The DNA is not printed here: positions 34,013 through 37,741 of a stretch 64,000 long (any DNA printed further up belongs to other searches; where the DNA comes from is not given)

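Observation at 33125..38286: ECF sigma factor coupled to a giant anti-sigma(ZAS)-TM-TPR-CHAT protease fusion, plus a secreted orphan and a second soluble mini-ZAS protein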

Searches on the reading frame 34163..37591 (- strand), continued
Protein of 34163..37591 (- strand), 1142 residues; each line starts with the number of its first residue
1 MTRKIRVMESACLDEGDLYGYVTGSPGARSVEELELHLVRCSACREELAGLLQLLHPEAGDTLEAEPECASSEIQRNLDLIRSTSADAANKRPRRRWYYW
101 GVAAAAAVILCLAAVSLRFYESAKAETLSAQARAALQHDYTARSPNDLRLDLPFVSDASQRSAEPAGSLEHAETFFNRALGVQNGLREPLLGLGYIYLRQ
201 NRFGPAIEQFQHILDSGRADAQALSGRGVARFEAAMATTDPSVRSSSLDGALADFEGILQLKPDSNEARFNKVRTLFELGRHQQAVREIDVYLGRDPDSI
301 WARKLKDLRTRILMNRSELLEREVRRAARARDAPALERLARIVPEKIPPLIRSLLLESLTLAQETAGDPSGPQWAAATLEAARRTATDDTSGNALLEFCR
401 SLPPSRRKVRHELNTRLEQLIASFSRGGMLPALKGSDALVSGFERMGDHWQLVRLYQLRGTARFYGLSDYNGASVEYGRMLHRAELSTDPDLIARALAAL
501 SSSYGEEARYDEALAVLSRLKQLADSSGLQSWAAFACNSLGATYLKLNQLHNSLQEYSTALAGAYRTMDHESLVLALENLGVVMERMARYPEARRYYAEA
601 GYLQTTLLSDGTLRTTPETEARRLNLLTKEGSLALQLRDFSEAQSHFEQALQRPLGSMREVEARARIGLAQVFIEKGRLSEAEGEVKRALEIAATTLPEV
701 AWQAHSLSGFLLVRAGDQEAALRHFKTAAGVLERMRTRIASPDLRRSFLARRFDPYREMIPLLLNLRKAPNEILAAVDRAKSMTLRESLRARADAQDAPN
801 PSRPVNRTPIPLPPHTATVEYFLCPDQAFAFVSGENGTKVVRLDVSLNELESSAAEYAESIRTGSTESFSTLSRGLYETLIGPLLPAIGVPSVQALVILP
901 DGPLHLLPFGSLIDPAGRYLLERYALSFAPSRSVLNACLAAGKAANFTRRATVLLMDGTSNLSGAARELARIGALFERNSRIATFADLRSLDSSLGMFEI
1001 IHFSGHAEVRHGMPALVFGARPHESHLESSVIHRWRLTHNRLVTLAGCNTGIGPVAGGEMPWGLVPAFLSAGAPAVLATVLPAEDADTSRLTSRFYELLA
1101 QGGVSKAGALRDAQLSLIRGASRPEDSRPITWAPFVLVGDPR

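Call 16: find_related_loci(query=A1, collection=genome_contigs, flank=8000)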
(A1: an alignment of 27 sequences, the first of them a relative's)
Query A1 (1142 aa) in genome_contigs; peptide patterns used: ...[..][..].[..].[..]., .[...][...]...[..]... (x = any residue, [..] = any of these).
197 stretches matched a pattern; 175 encode a relative of the query (tblastn E <= 1e-3); the best 80 are kept; 79 distinct loci.
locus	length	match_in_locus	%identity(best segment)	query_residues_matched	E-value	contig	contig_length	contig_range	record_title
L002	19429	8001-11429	72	1-1142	0e+0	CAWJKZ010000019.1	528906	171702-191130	MAG: uncultured Acidobacteriota bacterium isolate MFD05942.bin.2.47 genome assembly, contig: contig_37843, whole genome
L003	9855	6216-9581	44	12-1142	0e+0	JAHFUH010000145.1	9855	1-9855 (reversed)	MAG: Acidobacteria bacterium isolate nzgw75 NODE_5400_length_9856_cov_3.356959, whole genome shotgun sequence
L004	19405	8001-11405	44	12-1142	0e+0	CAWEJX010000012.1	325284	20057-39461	MAG: uncultured Acidobacteriota bacterium isolate MFD05942.bin.2.136 genome assembly, contig: contig_53270, whole genome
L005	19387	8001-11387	43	5-1142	0e+0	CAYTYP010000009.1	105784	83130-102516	MAG TPA_asm: uncultured Acidobacteriota bacterium isolate SRP192927_co7_584 genome assembly, contig: NODE_204_length_105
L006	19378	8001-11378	43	12-1141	0e+0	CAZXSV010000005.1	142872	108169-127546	MAG TPA_asm: uncultured Acidobacteriota bacterium isolate SRP192927_co7_610 genome assembly, contig: NODE_99_length_1428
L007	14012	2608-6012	44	12-1142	0e+0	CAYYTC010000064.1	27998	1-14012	MAG TPA_asm: uncultured Acidobacteriota bacterium isolate SRP192927_co7_741 genome assembly, contig: NODE_2786_length_27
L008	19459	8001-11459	43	7-1142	0e+0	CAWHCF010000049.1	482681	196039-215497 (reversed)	MAG: uncultured Acidobacteriota bacterium isolate MFD00962.bin.2.24 genome assembly, contig: contig_91658, whole genome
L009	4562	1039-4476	43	6-1142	0e+0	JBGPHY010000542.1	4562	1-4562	MAG: Terriglobia bacterium isolate OBJ_0618_7090110_347 k141_6549348_length_4562_cov_13.0000, whole genome shotgun seque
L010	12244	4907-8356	42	2-1142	0e+0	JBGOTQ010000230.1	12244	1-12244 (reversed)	MAG: Terriglobia bacterium isolate OBJ_0618_7090110_159 k141_7124780_length_12244_cov_10.0000, whole genome shotgun sequ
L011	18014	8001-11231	43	12-1085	0e+0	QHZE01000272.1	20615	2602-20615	MAG: Acidobacteria bacterium isolate gp18 AA62 14_1009_13_30cm_scaffold_7194_curated, whole genome shotgun sequence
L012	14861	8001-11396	41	12-1142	0e+0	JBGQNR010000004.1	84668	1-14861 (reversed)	MAG: Acidobacteriota bacterium isolate OBJ2_061818_130_43 k141_389263_length_84668_cov_12.0578, whole genome shotgun seq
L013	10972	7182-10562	42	12-1142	0e+0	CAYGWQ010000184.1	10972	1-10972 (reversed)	MAG TPA_asm: uncultured Acidobacteriota bacterium isolate ERP119294_co3_343 genome assembly, contig: NODE_4761_length_10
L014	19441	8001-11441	39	1-1142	0e+0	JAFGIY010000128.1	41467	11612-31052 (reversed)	MAG: Acidobacteria bacterium isolate Zod_Metabat.240 k87_6082595, whole genome shotgun sequence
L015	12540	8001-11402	38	12-1142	0e+0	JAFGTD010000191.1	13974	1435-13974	MAG: Acidobacteria bacterium isolate Zod_Metabat.95 k87_7934987, whole genome shotgun sequence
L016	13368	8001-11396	40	8-1142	0e+0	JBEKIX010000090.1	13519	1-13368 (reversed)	MAG: Acidobacteriota bacterium isolate SPRUCE 30 SPRUCE_30_90, whole genome shotgun sequence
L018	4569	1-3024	40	132-1142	0e+0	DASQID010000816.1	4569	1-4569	MAG TPA_asm: Acidobacteriota bacterium isolate SMAG_U11850 k141_500494, whole genome shotgun sequence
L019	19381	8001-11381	35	11-1142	0e+0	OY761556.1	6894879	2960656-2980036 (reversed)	MAG: Acidobacteriota bacterium isolate 5ca539cc-3996-4499-a76f-7ad0c810d377 genome assembly, chromosome: 1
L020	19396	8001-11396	41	12-1142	0e+0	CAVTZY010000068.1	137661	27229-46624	MAG: Terriglobia bacterium isolate MFD04408.bin.2.106 genome assembly, contig: contig_99056, whole genome shotgun sequen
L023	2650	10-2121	44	432-1142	2e-178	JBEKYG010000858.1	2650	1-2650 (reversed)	MAG: Acidobacteriota bacterium isolate SPRUCE 66 SPRUCE_66_858, whole genome shotgun sequence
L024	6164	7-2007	37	464-1142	1e-139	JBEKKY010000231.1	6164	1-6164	MAG: Acidobacteriota bacterium isolate SPRUCE 358 SPRUCE_358_231, whole genome shotgun sequence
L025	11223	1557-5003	38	1-1142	0e+0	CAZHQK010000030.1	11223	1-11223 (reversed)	MAG TPA_asm: uncultured Acidobacteriota bacterium isolate SRP231805_co4_31 genome assembly, contig: k141_123207, whole g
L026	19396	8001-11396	41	12-1142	0e+0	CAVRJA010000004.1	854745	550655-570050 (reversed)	MAG: uncultured Acidobacteriota bacterium isolate MFD05942.bin.2.7 genome assembly, contig: contig_21592, whole genome s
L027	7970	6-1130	42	759-1142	3e-75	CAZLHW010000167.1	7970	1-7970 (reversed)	MAG TPA_asm: uncultured Acidobacteriota bacterium isolate SRP167436_co1_235 genome assembly, contig: NODE_15303_length_7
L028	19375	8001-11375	38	12-1142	0e+0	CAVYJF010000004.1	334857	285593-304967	MAG: uncultured Acidobacteriota bacterium isolate MFD01476.bin.2.38 genome assembly, contig: contig_16364, whole genome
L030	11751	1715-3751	28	476-1142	3e-40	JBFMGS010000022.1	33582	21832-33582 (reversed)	MAG: Bacillota bacterium isolate MAG303 MAG303_22, whole genome shotgun sequence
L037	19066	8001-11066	23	494-1142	7e-29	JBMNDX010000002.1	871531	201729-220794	MAG: Nostochopsis sp. isolate Haneayah contig2, whole genome shotgun sequence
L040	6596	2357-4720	26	446-1142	6e-28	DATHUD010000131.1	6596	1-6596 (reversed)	MAG TPA_asm: Thermoanaerobaculia bacterium isolate SMAG_U16097 k141_419646, whole genome shotgun sequence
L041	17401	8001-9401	31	698-1142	6e-28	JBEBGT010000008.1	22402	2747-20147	MAG: Candidatus Eisenbacteria bacterium isolate ATF_3 NODE_835_length_22402_cov_3.897099, whole genome shotgun sequence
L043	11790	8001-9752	28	639-1142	3e-27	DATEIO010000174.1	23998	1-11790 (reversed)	MAG TPA_asm: Thermoanaerobaculia bacterium isolate SMAG_U8840 k141_1993210, whole genome shotgun sequence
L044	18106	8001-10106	22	494-1142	7e-27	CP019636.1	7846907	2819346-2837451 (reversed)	Nostocales cyanobacterium HT-58-2, complete sequence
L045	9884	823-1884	32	815-1142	6e-27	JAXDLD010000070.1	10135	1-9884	MAG: Acidobacteriota bacterium isolate BP_61 scaffold_2880789, whole genome shotgun sequence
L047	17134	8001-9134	30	812-1142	3e-26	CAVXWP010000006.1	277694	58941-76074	MAG: Blastocatellia bacterium isolate MFD04944.bin.1.11 genome assembly, contig: contig_35718, whole genome shotgun sequ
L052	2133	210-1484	26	767-1142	2e-25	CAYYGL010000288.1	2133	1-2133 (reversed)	MAG TPA_asm: uncultured Calditrichaceae bacterium isolate SRP163575_co1_571 genome assembly, contig: NODE_109561_length_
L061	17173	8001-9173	29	801-1142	1e-22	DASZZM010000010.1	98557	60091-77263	MAG TPA_asm: Thermoanaerobaculia bacterium isolate SMAG_U6236 k141_72664, whole genome shotgun sequence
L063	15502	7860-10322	24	464-1142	1e-22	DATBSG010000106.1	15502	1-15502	MAG TPA_asm: Pyrinomonadaceae bacterium isolate SMAG_U4151 k141_890444, whole genome shotgun sequence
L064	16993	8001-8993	25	824-1142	2e-22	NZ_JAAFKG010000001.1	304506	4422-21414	MAG: Microcoleus sp. bin48.metabat.b7b8b9.023 WN_Microcoleus_1_scaffold_1, whole genome shotgun sequence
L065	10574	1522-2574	29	817-1142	2e-22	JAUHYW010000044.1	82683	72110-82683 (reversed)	MAG: bacterium isolate 3_bin.88 NODE_495_length_82683_cov_2.474078, whole genome shotgun sequence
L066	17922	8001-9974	26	533-1142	8e-22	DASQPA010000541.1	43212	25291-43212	MAG TPA_asm: Thermoanaerobaculia bacterium isolate SMAG_U10817 k141_192269, whole genome shotgun sequence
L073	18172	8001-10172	24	477-1142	2e-24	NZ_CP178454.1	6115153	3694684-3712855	Anabaena azotica SJ-1 chromosome, complete genome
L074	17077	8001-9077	29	812-1142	5e-21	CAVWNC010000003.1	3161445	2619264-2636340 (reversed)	MAG: uncultured Acidobacteriota bacterium isolate MFD09368.bin.2.205 genome assembly, contig: contig_5776, whole genome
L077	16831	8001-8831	27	876-1142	8e-21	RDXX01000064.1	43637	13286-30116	MAG: Oscillatoriales cyanobacterium isolate PH2015_09S_45_247 PH2015_09S_scaffold_132, whole genome shotgun sequence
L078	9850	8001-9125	29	796-1142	2e-20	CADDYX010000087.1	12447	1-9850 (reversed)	Verrucomicrobia bacterium isolate 9 genome assembly, contig: NODE_3675_length_12447_cov_6.657955, whole genome shotgun s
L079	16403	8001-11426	43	10-1142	0e+0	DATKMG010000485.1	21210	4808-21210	MAG TPA_asm: Terriglobia bacterium isolate SMAG_U14705 k141_1758175, whole genome shotgun sequence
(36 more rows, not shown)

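Call 18: find_encoding_contigs(protein=P0002, flank=10000, max_places=2)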
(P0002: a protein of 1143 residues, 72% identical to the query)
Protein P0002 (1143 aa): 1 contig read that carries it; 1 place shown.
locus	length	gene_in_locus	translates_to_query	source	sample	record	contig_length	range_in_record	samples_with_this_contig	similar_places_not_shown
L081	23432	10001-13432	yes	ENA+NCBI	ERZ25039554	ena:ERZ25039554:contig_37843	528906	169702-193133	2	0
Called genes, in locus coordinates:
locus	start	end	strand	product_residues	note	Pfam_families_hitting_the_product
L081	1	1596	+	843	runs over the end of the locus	PF18986:DUF5719 (weak)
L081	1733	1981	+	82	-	PF00312:Ribosomal_S15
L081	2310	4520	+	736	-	PF01138:RNase_PH, PF03725:RNase_PH_C, PF03726:PNPase, PF01138:RNase_PH, PF00013:KH_1, PF00575:S1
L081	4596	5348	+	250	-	PF00731:AIRC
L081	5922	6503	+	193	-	PF08275:DNAG_N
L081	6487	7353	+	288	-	PF13155:Toprim_2 (faint), PF10410:DnaB_bind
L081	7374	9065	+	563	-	PF03979:Sigma70_r1_1, PF00140:Sigma70_r1_2, PF04542:Sigma70_r2, PF04539:Sigma70_r3, PF04545:Sigma70_r4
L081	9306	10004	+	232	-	-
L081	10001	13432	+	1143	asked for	PF00515:TPR_1 (faint), PF07719:TPR_2 (faint), PF13174:TPR_6 (faint), PF13371:TPR_9 (weak), PF13432:TPR_16 (weak), PF14559:TPR_19 (weak), PF13424:TPR_12 (weak), PF12770:CHAT, +3 more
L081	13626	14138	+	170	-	-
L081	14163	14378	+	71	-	-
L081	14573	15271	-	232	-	PF07238:PilZ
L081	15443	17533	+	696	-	-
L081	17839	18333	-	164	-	PF12867:DinB_2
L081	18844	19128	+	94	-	PF13711:DUF4160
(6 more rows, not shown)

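Call 19: find_encoding_contigs(protein=P0018, flank=10000, max_places=2)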
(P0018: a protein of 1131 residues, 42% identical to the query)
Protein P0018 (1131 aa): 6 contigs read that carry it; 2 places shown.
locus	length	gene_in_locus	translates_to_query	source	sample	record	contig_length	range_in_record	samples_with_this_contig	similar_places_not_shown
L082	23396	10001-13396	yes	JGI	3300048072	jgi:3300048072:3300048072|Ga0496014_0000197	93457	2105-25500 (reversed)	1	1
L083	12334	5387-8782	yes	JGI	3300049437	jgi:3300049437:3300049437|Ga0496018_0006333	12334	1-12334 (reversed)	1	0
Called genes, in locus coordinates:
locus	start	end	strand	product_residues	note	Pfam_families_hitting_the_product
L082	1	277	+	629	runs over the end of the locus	PF06480:FtsH_ext (weak), PF06068:TIP49 (weak), PF00004:AAA, PF07728:AAA_5 (weak), PF17862:AAA_lid_3, PF01434:Peptidase_M41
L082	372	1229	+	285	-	PF00809:Pterin_bind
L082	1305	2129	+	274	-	PF19293:CdaA_N, PF02457:DAC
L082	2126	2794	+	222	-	PF07949:YbbR (weak)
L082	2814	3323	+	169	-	PF01467:CTP_transf_like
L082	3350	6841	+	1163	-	PF17757:UvrB_inter, PF02559:CarD_TRCF_RID, PF00270:DEAD, PF00271:Helicase_C, PF22590:Cas3-like_C_2 (weak), PF03461:TRCF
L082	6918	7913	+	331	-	PF13623:SurA_N_2 (weak), PF13624:SurA_N_3, PF09312:SurA_N, PF13145:Rotamase_2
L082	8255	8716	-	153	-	PF02915:Rubrerythrin (weak)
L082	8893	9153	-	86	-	-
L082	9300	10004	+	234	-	-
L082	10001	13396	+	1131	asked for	PF00515:TPR_1 (faint), PF13181:TPR_8 (faint), PF13424:TPR_12 (faint), PF07719:TPR_2 (faint), PF13374:TPR_10 (faint), PF13432:TPR_16 (weak), PF14559:TPR_19 (weak), PF12770:CHAT, +2 more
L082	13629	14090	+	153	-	-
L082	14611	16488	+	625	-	PF00989:PAS, PF08448:PAS_4, PF13426:PAS_9, PF00989:PAS, PF08448:PAS_4, PF13426:PAS_9, PF02518:HATPase_c, PF00072:Response_reg, +2 more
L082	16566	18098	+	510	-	PF01590:GAF (weak), PF13185:GAF_2, PF00158:Sigma54_activat, PF14532:Sigma54_activ_2, PF07728:AAA_5 (faint), PF25601:AAA_lid_14, PF02954:HTH_8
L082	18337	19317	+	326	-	PF02445:NadA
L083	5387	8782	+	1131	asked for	PF00515:TPR_1 (faint), PF13181:TPR_8 (faint), PF13424:TPR_12 (faint), PF07719:TPR_2 (faint), PF13374:TPR_10 (faint), PF13432:TPR_16 (weak), PF14559:TPR_19 (weak), PF12770:CHAT, +2 more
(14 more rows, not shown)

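Call 33: predict_structure(alignment_id=A1)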
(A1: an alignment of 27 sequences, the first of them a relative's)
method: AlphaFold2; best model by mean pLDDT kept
length: 1142 residues; sequences in the alignment: 27
mean_pLDDT: 84.0   pTM: 0.70
mean pLDDT of the five models: 84.0, 83.3, 80.8, 80.4, 79.6
residues with pLDDT >= 90: 535; 70-90: 451; 50-70: 91; < 50: 65
segments of 3 or more residues with pLDDT < 50: 1-10, 57-70, 86-105, 159-163, 797-808
pLDDT, mean of each block of 10 residues (from residue 1): 32 76 71 79 78 57 40 69 48 42 51 74 84 80 83 59 61 87 83 89 91 85 93 92 93 96 92 95 94 90 93 87 91 93 89 87 71 92 88 88 86 92 85 89 93 95 88 96 94 96 88 93 91 94 85 94 90 93 90 94 89 80 91 93 95 77 93 94 95 82 94 94 94 80 66 84 90 89 80 52 41 88 88 89 90 92 89 95 85 88 88 93 93 90 84 90 82 92 87 86 85 78 81 88 86 53 80 91 85 94 92 91 69 92 90
secondary structure, 60 per line:
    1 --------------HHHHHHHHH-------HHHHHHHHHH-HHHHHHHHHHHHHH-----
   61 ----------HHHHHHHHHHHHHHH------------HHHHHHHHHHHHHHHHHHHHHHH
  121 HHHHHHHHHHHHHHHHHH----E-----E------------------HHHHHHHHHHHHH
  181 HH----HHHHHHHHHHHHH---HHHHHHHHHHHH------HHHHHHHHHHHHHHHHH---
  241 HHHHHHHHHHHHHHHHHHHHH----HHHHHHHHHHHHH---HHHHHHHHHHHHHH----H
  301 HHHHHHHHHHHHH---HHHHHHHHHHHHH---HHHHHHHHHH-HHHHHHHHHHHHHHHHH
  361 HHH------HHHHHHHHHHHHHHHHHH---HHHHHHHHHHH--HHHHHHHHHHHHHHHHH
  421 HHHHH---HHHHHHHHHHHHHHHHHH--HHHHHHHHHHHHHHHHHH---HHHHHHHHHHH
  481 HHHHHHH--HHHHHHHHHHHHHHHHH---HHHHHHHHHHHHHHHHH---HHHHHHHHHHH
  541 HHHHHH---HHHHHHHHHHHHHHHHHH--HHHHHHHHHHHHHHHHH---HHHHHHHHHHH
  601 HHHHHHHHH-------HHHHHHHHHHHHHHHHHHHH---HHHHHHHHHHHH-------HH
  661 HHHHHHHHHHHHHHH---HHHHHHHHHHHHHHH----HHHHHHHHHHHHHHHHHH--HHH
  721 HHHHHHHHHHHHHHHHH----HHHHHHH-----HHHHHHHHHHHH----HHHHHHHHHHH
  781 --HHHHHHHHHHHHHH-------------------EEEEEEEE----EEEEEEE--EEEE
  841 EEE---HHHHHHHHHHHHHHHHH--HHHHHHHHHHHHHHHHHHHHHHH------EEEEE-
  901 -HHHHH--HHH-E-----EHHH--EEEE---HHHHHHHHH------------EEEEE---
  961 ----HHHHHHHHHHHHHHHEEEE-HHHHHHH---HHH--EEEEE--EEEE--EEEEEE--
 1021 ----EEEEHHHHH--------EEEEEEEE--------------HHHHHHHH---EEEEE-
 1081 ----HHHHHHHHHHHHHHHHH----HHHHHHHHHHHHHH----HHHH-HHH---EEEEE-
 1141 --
elements in order (helices of 4 or more, strands of 3 or more residues): H15-23 H31-40 H42-55 H71-85 H98-138 H168-182 H187-199 H203-214 H221-237 H241-261 H266-278 H282-295 H300-313 H317-329 H333-342 H344-363 H370-387 H391-401 H404-425 H429-446 H449-466 H470-487 H490-506 H510-526 H530-546 H550-567 H570-586 H590-609 H617-636 H640-651 H659-675 H679-693 H698-715 H718-737 H742-748 H754-765 H770-780 H783-796 E816-823 E828-834 E837-843 H847-863 H866-888 E895-899 H902-906 E925-928 H932-940 E953-957 H965-979 E980-983 H985-991 E1000-1004 E1007-1010 E1013-1018 E1025-1028 H1029-1033 E1042-1049 H1064-1071 E1075-1079 H1085-1101 H1106-1119 H1124-1127 E1135-1139
